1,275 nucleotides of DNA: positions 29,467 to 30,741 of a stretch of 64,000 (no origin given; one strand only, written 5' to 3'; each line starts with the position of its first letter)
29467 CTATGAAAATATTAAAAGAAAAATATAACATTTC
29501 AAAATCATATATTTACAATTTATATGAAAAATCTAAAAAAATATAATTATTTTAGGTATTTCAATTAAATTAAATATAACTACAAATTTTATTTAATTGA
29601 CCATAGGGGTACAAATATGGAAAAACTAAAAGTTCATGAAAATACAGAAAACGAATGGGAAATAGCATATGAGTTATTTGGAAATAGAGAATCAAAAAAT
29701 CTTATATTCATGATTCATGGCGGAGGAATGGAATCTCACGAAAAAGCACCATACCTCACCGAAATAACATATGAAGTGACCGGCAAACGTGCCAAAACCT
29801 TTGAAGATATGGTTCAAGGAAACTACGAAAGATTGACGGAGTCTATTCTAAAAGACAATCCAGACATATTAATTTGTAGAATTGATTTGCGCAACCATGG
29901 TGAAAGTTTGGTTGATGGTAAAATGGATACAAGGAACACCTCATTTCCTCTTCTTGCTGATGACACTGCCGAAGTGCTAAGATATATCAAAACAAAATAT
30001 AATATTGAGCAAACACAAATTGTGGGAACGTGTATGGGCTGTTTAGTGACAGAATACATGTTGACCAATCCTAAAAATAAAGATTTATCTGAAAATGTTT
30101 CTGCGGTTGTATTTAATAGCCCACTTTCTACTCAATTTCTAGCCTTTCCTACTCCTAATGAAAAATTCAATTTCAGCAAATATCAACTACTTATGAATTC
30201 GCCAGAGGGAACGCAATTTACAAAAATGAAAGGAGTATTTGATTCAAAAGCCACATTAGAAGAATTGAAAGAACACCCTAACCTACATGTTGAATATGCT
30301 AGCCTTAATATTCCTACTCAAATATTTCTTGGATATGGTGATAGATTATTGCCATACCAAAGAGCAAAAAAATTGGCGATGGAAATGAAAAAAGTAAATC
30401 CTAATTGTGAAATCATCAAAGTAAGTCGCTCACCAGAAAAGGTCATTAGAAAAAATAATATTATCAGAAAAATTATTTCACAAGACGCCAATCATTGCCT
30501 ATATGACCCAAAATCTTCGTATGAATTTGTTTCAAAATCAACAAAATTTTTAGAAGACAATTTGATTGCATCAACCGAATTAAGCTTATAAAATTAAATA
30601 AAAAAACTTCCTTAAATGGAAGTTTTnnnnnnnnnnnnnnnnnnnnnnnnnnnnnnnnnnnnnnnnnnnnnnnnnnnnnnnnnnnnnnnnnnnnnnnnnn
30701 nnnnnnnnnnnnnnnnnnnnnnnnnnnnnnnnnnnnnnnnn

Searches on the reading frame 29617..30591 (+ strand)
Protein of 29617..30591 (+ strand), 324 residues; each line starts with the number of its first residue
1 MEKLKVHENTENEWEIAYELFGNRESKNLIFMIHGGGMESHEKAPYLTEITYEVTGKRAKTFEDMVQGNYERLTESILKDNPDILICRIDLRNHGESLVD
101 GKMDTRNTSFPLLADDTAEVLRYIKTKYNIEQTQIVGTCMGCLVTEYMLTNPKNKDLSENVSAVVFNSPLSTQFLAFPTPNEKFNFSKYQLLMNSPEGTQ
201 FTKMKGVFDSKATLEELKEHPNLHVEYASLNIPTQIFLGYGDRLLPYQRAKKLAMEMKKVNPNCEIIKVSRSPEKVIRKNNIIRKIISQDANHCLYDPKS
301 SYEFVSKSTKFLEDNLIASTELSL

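Call 4: search_protein_families(library=pfam, proteins=[window:29617-30591:+], max_evalue=0.1)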
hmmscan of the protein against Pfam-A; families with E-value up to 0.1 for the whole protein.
window:29617-30591:+ (324 aa): 4 families
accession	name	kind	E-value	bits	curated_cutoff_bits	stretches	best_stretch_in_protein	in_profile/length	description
PF00561.26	Abhydrolase_1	-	1.6e-07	31.7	25.8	1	73-213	19-138/245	alpha/beta hydrolase fold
PF12146.15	Hydrolase_4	-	1.4e-06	28.2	27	1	81-223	29-164/239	Serine aminopeptidase, S33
PF06028.17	DUF915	-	0.00015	21.7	22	1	104-158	76-131/255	Alpha/beta hydrolase of unknown function (DUF915)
PF05908.16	Gamma_PGA_hydro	-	0.02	14.8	22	1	1-56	4-51/191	Poly-gamma-glutamate hydrolase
